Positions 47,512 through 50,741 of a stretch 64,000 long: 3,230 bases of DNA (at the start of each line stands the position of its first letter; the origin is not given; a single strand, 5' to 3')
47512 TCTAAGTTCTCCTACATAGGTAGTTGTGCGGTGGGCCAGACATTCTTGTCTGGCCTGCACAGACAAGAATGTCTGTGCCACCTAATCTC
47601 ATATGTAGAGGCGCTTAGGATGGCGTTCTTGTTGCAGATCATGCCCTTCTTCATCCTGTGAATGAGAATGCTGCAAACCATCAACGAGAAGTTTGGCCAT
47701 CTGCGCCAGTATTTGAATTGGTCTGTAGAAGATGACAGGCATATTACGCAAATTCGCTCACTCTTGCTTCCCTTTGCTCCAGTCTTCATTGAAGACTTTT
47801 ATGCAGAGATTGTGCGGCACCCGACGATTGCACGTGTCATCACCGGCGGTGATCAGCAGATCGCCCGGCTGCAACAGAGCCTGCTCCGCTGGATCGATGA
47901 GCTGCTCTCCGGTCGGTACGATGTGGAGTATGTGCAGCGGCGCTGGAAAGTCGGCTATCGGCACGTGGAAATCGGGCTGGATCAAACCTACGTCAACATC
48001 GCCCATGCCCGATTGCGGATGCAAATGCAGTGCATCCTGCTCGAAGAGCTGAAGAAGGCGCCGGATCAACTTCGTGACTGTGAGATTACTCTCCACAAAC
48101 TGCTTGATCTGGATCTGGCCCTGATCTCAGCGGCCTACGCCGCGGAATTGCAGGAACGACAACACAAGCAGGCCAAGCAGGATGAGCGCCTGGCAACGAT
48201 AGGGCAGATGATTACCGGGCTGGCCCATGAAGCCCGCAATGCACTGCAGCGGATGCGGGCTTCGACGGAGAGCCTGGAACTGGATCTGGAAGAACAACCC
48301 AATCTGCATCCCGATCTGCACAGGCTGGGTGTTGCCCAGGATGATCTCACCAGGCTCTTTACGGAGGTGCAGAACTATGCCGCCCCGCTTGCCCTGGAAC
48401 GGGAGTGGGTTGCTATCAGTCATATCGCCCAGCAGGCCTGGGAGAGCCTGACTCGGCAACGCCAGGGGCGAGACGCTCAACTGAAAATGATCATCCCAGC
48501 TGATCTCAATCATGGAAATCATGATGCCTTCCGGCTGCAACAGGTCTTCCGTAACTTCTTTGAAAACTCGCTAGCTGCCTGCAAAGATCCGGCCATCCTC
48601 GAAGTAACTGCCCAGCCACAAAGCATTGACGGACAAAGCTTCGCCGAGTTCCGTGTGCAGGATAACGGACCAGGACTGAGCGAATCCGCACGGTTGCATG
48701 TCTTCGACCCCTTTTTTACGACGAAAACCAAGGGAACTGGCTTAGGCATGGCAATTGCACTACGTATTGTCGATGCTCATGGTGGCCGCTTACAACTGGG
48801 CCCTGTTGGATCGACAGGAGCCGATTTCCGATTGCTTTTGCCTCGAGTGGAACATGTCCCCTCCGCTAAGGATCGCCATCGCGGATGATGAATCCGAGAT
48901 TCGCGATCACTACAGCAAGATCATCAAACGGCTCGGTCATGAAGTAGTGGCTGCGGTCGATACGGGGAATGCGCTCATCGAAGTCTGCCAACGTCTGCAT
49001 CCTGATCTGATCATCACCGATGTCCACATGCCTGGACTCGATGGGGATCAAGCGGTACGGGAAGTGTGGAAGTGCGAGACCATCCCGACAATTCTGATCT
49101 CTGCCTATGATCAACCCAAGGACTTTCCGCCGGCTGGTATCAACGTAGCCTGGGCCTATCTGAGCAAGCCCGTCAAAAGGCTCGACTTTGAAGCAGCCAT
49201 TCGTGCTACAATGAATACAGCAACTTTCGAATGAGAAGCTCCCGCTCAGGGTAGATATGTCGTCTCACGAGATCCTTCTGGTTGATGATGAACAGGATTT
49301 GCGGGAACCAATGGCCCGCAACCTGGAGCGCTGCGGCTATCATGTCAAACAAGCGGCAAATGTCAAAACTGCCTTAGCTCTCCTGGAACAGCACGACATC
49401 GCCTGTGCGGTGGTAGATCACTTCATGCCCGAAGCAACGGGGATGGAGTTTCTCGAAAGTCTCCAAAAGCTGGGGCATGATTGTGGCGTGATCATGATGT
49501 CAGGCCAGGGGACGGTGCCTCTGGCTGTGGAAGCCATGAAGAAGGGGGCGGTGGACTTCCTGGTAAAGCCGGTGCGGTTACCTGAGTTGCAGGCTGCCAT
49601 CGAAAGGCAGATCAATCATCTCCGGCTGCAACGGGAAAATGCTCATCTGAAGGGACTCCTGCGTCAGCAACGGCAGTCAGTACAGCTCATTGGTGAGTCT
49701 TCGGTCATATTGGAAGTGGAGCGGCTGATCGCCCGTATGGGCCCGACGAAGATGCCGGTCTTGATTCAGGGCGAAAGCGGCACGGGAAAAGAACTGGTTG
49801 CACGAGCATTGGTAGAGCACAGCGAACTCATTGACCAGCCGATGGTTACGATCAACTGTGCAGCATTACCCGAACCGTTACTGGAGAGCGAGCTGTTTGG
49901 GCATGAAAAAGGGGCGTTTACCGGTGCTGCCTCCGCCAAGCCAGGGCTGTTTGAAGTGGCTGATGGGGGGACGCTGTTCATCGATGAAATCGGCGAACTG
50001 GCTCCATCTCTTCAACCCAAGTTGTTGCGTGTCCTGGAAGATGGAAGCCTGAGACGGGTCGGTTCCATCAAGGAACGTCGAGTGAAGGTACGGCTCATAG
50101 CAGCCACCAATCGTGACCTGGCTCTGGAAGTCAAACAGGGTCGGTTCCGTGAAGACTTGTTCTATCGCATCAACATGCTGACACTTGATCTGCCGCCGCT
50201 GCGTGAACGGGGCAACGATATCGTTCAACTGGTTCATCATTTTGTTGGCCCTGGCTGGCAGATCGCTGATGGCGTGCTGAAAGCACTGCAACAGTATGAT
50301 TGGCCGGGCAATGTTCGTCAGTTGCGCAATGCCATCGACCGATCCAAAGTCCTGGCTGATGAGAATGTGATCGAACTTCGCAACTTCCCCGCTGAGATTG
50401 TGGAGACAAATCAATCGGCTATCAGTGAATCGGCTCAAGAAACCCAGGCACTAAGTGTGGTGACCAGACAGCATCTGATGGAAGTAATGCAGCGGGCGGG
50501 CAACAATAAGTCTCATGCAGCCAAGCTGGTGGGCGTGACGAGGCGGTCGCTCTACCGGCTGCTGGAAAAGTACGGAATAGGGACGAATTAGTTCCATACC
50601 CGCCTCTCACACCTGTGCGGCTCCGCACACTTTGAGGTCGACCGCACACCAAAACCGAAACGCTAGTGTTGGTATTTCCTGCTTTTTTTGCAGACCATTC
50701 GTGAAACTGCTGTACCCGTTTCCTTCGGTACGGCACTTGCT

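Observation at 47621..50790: Globin-coupled histidine kinase + REC + sigma54 activator operon, with -24/-12 promoters in front of itself and of the cbb3 oxidase genes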

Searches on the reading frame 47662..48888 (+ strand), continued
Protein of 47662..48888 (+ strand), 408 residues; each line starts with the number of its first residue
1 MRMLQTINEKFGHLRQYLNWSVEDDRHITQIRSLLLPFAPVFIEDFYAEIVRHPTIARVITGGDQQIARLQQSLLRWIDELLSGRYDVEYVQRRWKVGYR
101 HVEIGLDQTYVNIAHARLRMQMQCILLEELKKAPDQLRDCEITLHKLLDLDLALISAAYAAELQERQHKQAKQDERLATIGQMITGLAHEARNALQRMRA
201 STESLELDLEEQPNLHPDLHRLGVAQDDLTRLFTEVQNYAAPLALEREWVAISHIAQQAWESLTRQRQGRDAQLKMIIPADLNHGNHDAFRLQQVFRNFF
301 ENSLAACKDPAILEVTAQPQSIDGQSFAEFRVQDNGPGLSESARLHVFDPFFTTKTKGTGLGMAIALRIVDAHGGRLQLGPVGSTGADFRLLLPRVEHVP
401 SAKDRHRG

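Call 41: search_protein_families(library=pfam, proteins=[L036:4082-5749:+, L036:5746-6363:+, L061:2010-2792:+, L061:11880-13334:+, L061:15647-17548:+, L005:13537-15084:+, L005:15094-16326:+, L061:2817-3170:+], max_evalue=0.001)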
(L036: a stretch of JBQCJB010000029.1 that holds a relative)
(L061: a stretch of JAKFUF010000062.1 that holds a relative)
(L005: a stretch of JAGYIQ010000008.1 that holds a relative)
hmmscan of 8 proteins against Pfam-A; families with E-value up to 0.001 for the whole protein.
L036:4082-5749:+ (555 aa): 7 families
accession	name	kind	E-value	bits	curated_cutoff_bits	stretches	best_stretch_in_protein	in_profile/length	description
PF02518.31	HATPase_c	-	2.7e-23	83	26.4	1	447-552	2-109/111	Histidine kinase-, DNA gyrase B-, and HSP90-like ATPase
PF00072.30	Response_reg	-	1.6e-22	80.2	30.2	1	81-189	2-110/111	Response regulator receiver domain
PF13188.13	PAS_8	-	1.7e-07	31.3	21.8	1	201-249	2-47/65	PAS domain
PF00989.32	PAS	-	8.1e-06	26.3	22.6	1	201-256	2-57/113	PAS fold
PF08448.16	PAS_4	-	4.7e-05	24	23.1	1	212-258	7-53/110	PAS fold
PF13426.13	PAS_9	-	0.00013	22.7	27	1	214-323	5-103/103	PAS domain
PF12860.13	PAS_7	-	0.00031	21.3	27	1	211-329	6-115/115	PAS fold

L036:5746-6363:+ (205 aa): 2 families
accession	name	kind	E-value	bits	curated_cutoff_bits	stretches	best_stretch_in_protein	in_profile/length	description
PF00072.30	Response_reg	-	5.7e-23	81.6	30.2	1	7-116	1-110/111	Response regulator receiver domain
PF03861.19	ANTAR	-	2.4e-14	53.3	27.3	1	135-186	2-53/54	ANTAR domain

L061:2010-2792:+ (260 aa): 0 families

L061:11880-13334:+ (484 aa): 4 families
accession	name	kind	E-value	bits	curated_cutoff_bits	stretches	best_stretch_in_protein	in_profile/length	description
PF02518.31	HATPase_c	-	1.3e-24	87.2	26.4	1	377-483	2-109/111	Histidine kinase-, DNA gyrase B-, and HSP90-like ATPase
PF00072.30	Response_reg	-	7.8e-20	71.6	30.2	1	12-121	1-110/111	Response regulator receiver domain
PF00512.31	HisKA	-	0.00019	21.9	26.9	1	270-326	3-58/66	His Kinase A (phospho-acceptor) domain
PF00989.32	PAS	-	0.00097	19.6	22.6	0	141-202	3-63/113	PAS fold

L061:15647-17548:+ (633 aa): 2 families
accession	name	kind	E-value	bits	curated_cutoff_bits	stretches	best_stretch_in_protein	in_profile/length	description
PF00122.25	E1-E2_ATPase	-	1.7e-34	119.3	28.1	1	132-302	3-181/181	E1-E2 ATPase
PF00702.32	Hydrolase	-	2.7e-22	80.6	26.4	1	319-530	2-190/191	haloacid dehalogenase-like hydrolase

L005:13537-15084:+ (515 aa): 10 families
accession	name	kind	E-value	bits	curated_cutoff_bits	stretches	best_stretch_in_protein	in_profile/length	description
PF07992.20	Pyr_redox_2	-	7.6e-73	245.9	26.1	1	59-377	1-291/291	Pyridine nucleotide-disulphide oxidoreductase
PF02852.28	Pyr_redox_dim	-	2.6e-38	131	25.3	1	396-505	1-110/110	Pyridine nucleotide-disulphide oxidoreductase, dimerisation domain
PF00070.33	Pyr_redox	-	3.6e-21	75.9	22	1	230-307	2-81/82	Pyridine nucleotide-disulphide oxidoreductase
PF12831.13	FAD_oxidored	-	7.3e-09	35.8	27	1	60-128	1-70/416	FAD dependent oxidoreductase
PF03486.20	HI0933_like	-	4.2e-08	33.4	50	0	60-94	2-36/244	HI0933-like protein Rossmann domain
PF13738.12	Pyr_redox_3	-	6.6e-08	32.6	30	1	184-361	119-305/305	Pyridine nucleotide-disulphide oxidoreductase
PF00890.30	FAD_binding_2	-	1.1e-07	31.9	20.4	1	60-95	1-36/414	FAD binding domain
PF01134.28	GIDA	-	6.4e-07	29.2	22.1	1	60-119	1-57/391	Glucose inhibited division protein A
PF13450.12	NAD_binding_8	-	2.4e-05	25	21.9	0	63-97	1-35/68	NAD(P)-binding Rossmann-like domain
PF01262.27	AlaDh_PNT_C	-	0.0001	22.2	23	0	226-288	27-89/214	Alanine dehydrogenase/PNT, C-terminal domain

L005:15094-16326:+ (410 aa): 1 family
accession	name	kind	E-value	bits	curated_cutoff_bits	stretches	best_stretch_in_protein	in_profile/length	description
PF01636.29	APH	-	1.7e-08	35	23.2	1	121-353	53-230/239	Phosphotransferase enzyme family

L061:2817-3170:+ (117 aa): 0 families

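Call 46: search_protein_families(library=pfam, proteins=[L029:11152-11910:+, L029:11903-13369:+, L029:13372-13965:+], max_evalue=0.001)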
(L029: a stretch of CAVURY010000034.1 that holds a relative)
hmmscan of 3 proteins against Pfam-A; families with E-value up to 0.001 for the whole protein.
L029:11152-11910:+ (253 aa): 2 families
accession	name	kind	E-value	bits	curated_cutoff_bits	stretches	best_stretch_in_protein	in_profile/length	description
PF00072.30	Response_reg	-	8.7e-52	174.4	30.2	2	9-118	1-110/111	Response regulator receiver domain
PF23198.2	PDE8A_N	-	1.8e-11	44.6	29.6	1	127-203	13-90/147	PDE8A-like, N-terminal domain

L029:11903-13369:+ (489 aa): 8 families
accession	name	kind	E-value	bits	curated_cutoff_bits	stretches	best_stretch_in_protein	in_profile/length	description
PF02518.31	HATPase_c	-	3e-24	86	26.4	1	380-487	2-109/111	Histidine kinase-, DNA gyrase B-, and HSP90-like ATPase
PF00072.30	Response_reg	-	2.9e-17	63.3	30.2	1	15-124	1-110/111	Response regulator receiver domain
PF00989.32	PAS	-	4.9e-10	39.9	22.6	1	144-237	3-96/113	PAS fold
PF08447.18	PAS_3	-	2.7e-08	34.4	25.6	1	164-244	1-82/89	PAS fold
PF13426.13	PAS_9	-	4.4e-06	27.3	27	1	153-254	2-102/103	PAS domain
PF08448.16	PAS_4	-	9.3e-06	26.3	23.1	1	149-254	2-106/110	PAS fold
PF00512.31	HisKA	-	9.7e-06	26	26.9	1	273-332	3-61/66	His Kinase A (phospho-acceptor) domain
PF13188.13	PAS_8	-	0.0001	22.5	21.8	1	144-195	3-50/65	PAS domain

L029:13372-13965:+ (198 aa): 2 families
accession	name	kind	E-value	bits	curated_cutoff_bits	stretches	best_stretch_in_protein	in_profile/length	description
PF00072.30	Response_reg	-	6.9e-24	84.6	30.2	1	7-116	1-110/111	Response regulator receiver domain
PF03861.19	ANTAR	-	5.2e-21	74.6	27.3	1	135-187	2-54/54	ANTAR domain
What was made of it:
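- On NmpRSTU-type multi-component oxygen pathway: The canonical planctomycete clusters do have one (L029, L036, L061: calls 41, 46).
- That gene is REC-ANTAR in the two loci scanned, L036 and L029 (calls 41, 46).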

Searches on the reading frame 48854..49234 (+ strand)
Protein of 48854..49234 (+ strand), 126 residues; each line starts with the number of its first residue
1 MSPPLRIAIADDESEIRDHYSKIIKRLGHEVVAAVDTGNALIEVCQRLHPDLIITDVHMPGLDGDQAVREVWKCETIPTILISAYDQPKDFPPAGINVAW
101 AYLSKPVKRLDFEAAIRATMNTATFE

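Call 3: search_protein_families(library=pfam, proteins=[window:48854-49234:+], max_evalue=0.01)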
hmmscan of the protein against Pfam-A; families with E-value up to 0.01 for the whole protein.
window:48854-49234:+ (126 aa): 1 family
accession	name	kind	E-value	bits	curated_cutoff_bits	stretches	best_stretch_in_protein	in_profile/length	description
PF00072.30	Response_reg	-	1.8e-19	70.4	30.2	1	7-116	1-110/111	Response regulator receiver domain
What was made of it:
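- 48854..49234 (+): Single-domain receiver (REC-only) protein, 126 aa. It overlaps the kinase gene by 35 nt. PF00072 E 1.8e-19 (call 3).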

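Call 4: search_protein_families(library=ncbifam, proteins=[window:48854-49234:+], max_evalue=0.01)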
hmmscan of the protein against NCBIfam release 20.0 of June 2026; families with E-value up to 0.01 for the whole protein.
window:48854-49234:+ (126 aa): 86 families (the best 25 are shown)
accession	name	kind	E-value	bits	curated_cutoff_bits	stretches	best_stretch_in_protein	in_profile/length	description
NF045944.1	ResRegRpaBCyano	equivalog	1.6e-15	57.2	330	1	9-120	2-112/229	response regulator transcription factor RpaB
NF041733.1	resp_reg_CseB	equivalog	9.4e-14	51.3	350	1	7-124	3-119/228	two-component system response regulator CseB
NF033120.0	vanR_FM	exception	5.5e-13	49.1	460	1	6-120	5-118/231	vancomycin resistance response regulator transcription factor, VanR-F/VanR-M family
NF040534.1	resp_reg_YycF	equivalog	8.6e-13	48.1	340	1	6-121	2-116/231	response regulator YycF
NF001965.0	PRK00742.1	subfamily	6.9e-12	45.2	293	1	5-85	4-85/357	chemotaxis-specific protein-glutamate methyltransferase CheB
NF040689.1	MtrAB_MtrA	equivalog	8.3e-12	44.9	300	1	8-122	2-115/219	MtrAB system response regulator MtrA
TIGR01818.1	ntrC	equivalog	1.3e-11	43.9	558.6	1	7-108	1-102/463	nitrogen regulation protein NR(I)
NF008469.0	PRK11361.1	equivalog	1.5e-11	43.6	714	1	2-108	2-108/461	acetoacetate metabolism transcriptional regulator AtoC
NF045717.1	DVU0259_DivK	exception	2e-11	44.1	160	1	6-120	4-116/117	DVU0259 family response regulator domain-containing protein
NF011874.0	PRK15347.1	equivalog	2.4e-11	42.4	852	1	5-119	691-809/921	two component system sensor kinase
NF009206.0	PRK12555.1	subfamily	5.7e-11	42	342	1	6-84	2-81/340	chemotaxis-specific protein-glutamate methyltransferase CheB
NF006623.1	PRK09191.1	subfamily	5.8e-11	42.6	240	1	6-87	139-221/258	PhyR family response regulator anti-anti-sigma factor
NF007820.0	PRK10529.1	equivalog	2.3e-10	40.3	325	1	7-120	4-116/225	two-component system response regulator KdpE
NF007135.0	PRK09581.1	equivalog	3.1e-10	39.5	474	1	29-117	27-117/457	PleD family two-component system response regulator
NF045505.1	RR_RssB_Pseudo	equivalog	4.2e-10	39.2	700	1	6-121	7-123/394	two-component system response regulator RssB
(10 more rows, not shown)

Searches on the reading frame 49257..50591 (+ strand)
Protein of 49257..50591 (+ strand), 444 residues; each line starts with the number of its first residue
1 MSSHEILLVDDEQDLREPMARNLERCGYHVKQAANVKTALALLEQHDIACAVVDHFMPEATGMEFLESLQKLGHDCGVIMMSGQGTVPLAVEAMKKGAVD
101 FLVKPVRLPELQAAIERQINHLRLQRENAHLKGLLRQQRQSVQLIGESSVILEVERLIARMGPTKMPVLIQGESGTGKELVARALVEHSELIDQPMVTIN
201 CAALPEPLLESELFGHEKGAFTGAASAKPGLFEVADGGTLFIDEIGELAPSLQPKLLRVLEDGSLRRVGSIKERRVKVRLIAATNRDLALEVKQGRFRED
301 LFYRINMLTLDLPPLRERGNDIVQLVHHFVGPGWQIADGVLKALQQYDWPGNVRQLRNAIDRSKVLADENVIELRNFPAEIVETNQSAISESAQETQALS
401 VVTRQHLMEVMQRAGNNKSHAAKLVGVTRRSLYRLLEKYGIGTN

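Call 3: search_protein_families(library=pfam, proteins=[window:49257-50591:+], max_evalue=0.01)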
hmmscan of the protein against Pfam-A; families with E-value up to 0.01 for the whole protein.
window:49257-50591:+ (444 aa): 10 families
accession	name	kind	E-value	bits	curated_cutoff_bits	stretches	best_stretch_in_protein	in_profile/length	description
PF00158.32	Sigma54_activat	-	2.1e-66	223.2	20.2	1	144-310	1-167/168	Sigma-54 interaction domain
PF00072.30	Response_reg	-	6.6e-26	91.1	30.2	1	6-116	1-111/111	Response regulator receiver domain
PF14532.12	Sigma54_activ_2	-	3.6e-23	82.8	25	1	145-315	1-138/138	Sigma-54 interaction domain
PF25601.1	AAA_lid_14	-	2.1e-18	66.4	27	1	316-390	1-83/87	AAA+ ATPase lid domain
PF02954.25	HTH_8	-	8.2e-13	48.3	22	1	404-439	7-42/42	Bacterial regulatory protein, Fis family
PF07728.20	AAA_5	-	7.2e-09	36.2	22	1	167-286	1-123/139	AAA domain (dynein-related subfamily)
PF07724.20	AAA_2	-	2.7e-07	31.2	27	1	168-279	6-115/166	AAA domain (Cdc48 subfamily)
PF00004.35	AAA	-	2e-06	28.7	21.2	1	168-288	1-112/131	ATPase family associated with various cellular activities (AAA)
PF01078.27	Mg_chelatase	-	0.00017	21.5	20.3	1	169-285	26-157/207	Magnesium chelatase, subunit ChlI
PF13518.12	HTH_28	-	0.0069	16.9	25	0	414-440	11-37/52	Helix-turn-helix domain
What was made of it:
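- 49257..50591 (+): NtrC-class enhancer-binding protein, 444 aa: REC, an AAA+ domain with Walker A and GAFTGA, and a Fis-type HTH. PF00072, PF00158 (E 2e-66), PF25601 and PF02954 (call 3).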

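Call 4: search_protein_families(library=ncbifam, proteins=[window:49257-50591:+], max_evalue=0.01)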
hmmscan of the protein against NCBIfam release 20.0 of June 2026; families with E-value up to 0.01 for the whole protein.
window:49257-50591:+ (444 aa): 112 families (the best 25 are shown)
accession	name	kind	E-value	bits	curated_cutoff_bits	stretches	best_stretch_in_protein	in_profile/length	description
TIGR01818.1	ntrC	equivalog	6e-114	381.4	558.6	1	6-418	1-418/463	nitrogen regulation protein NR(I)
NF008469.0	PRK11361.1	equivalog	1.9e-113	379.6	714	1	3-442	4-457/461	acetoacetate metabolism transcriptional regulator AtoC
TIGR02915.1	PEP_resp_reg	equivalog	7.1e-104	348.1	502.6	1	6-441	1-444/445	PEP-CTERM-box response regulator transcription factor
NF051870.1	NAssimRespRegNtrX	equivalog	1.3e-99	334.1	600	1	4-441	2-452/452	nitrogen assimilation response regulator NtrX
NF007689.0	PRK10365.1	equivalog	1.3e-98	330.7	760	1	5-433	7-436/441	sigma-54-dependent response regulator transcription factor ZraR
NF041946.1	LuxO_transreg_Vib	equivalog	1.6e-97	327.2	800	1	24-435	17-431/463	quorum-sensing sigma-54 dependent transcriptional regulator LuxO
TIGR01817.1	nifA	equivalog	3.3e-96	323.2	528.85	1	128-397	182-457/534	nif-specific transcriptional activator NifA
NF003451.0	PRK05022.1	equivalog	3.2e-92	309.9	476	1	113-441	159-510/512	nitric oxide reductase transcriptional regulator NorR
NF041552.1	TF_PrdR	equivalog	5.7e-91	305.6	795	1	138-440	263-577/577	sigma-54 dependent transcriptional regulator PrdR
NF008176.1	PRK10923.1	equivalog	6.2e-91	305.3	620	1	4-392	4-396/469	nitrogen regulation protein NR(I)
NF011695.0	PRK15115.1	equivalog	5e-90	302.4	763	1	4-441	7-438/445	two-component system response regulator GlrR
NF038308.1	RNA_repair_RtcR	equivalog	7.1e-90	302.3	650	1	25-433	61-505/530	RNA repair transcriptional activator RtcR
TIGR02329.1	propionate_PrpR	equivalog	1.1e-80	271.8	499.2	1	77-437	145-525/526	propionate catabolism operon regulatory protein PrpR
NF011953.0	PRK15424.1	equivalog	4.7e-78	263.1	703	1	88-438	167-533/538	propionate catabolism operon regulatory protein PrpR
NF049963.1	RespRegFlgRCampy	domain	5.4e-78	262.8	750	1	7-440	4-428/429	fla regulon two-component system response regulator FlgR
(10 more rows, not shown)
